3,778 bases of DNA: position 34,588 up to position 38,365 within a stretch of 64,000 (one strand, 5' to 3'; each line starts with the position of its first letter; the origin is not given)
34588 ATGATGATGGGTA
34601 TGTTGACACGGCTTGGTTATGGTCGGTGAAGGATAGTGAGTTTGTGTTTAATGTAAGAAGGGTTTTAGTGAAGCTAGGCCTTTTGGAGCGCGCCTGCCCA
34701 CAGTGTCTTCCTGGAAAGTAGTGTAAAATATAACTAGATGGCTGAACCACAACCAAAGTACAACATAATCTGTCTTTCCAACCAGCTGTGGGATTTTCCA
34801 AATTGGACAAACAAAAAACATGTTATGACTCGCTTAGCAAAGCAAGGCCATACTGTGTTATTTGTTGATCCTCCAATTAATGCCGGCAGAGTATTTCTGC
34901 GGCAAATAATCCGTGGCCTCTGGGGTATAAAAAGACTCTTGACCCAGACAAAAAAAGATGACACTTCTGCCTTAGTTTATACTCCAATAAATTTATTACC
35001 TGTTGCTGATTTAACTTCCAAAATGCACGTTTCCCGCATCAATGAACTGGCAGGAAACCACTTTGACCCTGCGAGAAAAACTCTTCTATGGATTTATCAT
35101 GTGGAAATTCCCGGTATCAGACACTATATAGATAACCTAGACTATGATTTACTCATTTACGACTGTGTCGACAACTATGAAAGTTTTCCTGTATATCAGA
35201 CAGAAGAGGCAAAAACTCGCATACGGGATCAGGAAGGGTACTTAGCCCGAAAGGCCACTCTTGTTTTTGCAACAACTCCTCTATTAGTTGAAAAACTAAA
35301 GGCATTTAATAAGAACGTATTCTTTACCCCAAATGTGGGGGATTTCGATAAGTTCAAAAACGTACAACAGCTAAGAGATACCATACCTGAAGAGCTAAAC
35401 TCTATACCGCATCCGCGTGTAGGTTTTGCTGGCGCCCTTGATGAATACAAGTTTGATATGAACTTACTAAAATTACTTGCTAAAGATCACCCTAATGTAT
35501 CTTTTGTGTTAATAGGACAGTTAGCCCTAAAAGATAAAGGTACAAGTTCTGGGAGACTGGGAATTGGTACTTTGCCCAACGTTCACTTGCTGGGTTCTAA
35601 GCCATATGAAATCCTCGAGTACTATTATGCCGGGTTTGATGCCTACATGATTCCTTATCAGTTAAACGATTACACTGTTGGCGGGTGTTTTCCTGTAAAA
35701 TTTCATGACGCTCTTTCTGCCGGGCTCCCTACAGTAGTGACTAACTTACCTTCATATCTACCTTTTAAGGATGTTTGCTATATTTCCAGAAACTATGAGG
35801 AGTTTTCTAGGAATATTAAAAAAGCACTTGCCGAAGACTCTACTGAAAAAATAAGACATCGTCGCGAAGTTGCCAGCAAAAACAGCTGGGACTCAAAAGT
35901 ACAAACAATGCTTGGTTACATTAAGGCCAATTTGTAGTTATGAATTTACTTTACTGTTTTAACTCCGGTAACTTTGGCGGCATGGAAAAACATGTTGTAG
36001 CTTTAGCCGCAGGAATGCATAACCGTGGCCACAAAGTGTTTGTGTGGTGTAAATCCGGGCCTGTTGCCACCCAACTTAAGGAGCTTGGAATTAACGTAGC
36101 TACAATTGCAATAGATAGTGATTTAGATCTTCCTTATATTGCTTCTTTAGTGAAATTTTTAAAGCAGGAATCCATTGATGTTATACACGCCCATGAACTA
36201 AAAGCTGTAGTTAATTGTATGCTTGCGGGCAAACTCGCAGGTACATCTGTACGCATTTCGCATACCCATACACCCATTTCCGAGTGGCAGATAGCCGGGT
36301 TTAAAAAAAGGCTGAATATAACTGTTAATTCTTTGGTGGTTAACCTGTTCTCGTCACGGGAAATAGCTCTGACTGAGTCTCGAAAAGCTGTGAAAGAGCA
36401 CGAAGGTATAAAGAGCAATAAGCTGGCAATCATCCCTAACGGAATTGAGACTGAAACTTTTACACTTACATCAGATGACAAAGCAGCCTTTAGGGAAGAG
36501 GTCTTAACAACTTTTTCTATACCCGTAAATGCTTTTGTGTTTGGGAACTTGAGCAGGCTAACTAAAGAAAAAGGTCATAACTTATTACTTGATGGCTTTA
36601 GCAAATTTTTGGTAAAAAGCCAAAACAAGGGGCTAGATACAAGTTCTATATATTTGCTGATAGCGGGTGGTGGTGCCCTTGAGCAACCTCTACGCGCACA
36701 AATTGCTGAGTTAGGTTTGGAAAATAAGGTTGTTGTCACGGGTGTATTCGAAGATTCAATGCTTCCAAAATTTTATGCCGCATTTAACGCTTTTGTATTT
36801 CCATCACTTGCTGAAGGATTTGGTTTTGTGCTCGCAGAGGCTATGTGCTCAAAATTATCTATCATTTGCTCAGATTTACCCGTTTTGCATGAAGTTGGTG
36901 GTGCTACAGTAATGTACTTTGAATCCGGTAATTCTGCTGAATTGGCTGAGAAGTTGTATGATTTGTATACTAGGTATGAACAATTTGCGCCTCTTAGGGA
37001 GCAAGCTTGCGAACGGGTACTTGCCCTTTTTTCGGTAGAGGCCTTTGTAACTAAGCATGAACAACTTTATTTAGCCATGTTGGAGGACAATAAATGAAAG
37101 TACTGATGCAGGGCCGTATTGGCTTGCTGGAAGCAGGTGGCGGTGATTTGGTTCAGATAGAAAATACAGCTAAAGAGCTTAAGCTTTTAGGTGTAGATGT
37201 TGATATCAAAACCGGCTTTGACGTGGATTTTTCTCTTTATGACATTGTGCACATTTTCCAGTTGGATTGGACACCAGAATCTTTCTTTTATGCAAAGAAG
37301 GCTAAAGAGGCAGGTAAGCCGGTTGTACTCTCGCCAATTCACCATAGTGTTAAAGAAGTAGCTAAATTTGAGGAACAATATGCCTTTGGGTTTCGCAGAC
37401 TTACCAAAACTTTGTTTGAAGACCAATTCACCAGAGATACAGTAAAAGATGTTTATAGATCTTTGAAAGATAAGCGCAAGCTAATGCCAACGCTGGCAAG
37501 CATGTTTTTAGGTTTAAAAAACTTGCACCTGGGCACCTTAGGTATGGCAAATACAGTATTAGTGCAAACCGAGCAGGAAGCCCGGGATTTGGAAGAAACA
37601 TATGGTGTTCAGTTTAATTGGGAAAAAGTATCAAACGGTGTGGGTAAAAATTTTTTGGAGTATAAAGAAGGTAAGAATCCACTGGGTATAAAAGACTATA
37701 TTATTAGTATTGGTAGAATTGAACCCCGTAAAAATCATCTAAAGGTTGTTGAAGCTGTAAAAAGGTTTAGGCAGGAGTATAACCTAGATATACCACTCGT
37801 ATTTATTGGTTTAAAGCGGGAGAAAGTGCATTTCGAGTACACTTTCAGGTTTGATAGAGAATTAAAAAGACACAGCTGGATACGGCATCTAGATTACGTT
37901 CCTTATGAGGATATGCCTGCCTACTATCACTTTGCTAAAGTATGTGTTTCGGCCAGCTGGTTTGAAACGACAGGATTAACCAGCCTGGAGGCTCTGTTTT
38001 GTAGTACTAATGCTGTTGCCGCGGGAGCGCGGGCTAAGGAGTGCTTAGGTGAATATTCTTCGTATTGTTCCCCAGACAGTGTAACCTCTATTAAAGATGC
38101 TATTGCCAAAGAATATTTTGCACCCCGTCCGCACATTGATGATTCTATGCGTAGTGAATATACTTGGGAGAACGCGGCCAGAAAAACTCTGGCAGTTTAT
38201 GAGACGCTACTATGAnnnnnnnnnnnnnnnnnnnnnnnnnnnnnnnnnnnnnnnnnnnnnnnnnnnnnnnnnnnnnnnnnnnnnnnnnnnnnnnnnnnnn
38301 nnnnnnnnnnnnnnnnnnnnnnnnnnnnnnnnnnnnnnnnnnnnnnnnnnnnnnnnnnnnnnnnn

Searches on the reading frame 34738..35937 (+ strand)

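Call 11: search_protein_families(library=pfam, proteins=[window:34738-35937:+], max_evalue=0.01)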
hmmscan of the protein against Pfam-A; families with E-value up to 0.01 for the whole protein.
window:34738-35937:+ (399 aa): 2 families
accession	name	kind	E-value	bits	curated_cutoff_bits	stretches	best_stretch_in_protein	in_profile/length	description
PF13692.12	Glyco_trans_1_4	-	1.4e-07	32.3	27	1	226-364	2-140/142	Glycosyl transferases group 1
PF00534.26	Glycos_transf_1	-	5.3e-07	29.8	26.4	1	226-367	16-159/172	Glycosyl transferases group 1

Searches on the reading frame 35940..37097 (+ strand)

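Call 60: search_protein_families(library=pfam, proteins=[window:35940-37097:+], max_evalue=0.001)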
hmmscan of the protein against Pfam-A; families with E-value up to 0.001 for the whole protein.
window:35940-37097:+ (385 aa): 5 families
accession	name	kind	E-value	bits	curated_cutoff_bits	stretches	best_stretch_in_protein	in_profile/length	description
PF00534.26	Glycos_transf_1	-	9.9e-25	87.5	26.4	1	194-354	11-167/172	Glycosyl transferases group 1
PF13692.12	Glyco_trans_1_4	-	1.3e-22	81.1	27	1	200-344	3-141/142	Glycosyl transferases group 1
PF13439.12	Glyco_transf_4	-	1.8e-20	74.1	28.5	1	12-172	1-169/170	Glycosyltransferase Family 4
PF13579.12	Glyco_trans_4_4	-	8.1e-14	52.7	29.7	1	13-168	1-158/158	Glycosyl transferase 4-like domain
PF13477.12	Glyco_trans_4_2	-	3.6e-07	30.9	23.4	1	16-107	10-104/139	Glycosyl transferase 4-like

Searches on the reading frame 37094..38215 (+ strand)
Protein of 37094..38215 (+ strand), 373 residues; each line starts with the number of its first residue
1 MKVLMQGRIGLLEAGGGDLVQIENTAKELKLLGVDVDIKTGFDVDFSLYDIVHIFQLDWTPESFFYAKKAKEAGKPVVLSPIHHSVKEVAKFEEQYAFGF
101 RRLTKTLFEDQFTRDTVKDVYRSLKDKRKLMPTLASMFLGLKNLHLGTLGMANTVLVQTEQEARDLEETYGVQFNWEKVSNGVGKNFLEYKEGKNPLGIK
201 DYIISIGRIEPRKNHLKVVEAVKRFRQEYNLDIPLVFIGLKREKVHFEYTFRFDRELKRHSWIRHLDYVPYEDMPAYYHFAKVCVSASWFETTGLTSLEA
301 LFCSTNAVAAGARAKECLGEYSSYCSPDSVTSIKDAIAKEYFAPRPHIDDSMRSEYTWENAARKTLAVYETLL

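Call 60: search_protein_families(library=pfam, proteins=[window:37094-38215:+], max_evalue=0.001)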
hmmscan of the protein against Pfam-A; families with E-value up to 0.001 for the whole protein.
window:37094-38215:+ (373 aa): 2 families
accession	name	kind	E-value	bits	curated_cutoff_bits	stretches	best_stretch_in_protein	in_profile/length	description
PF00534.26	Glycos_transf_1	-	1.6e-15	57.5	26.4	1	200-310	15-122/172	Glycosyl transferases group 1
PF13692.12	Glyco_trans_1_4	-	1.8e-13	51.4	27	1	202-338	3-137/142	Glycosyl transferases group 1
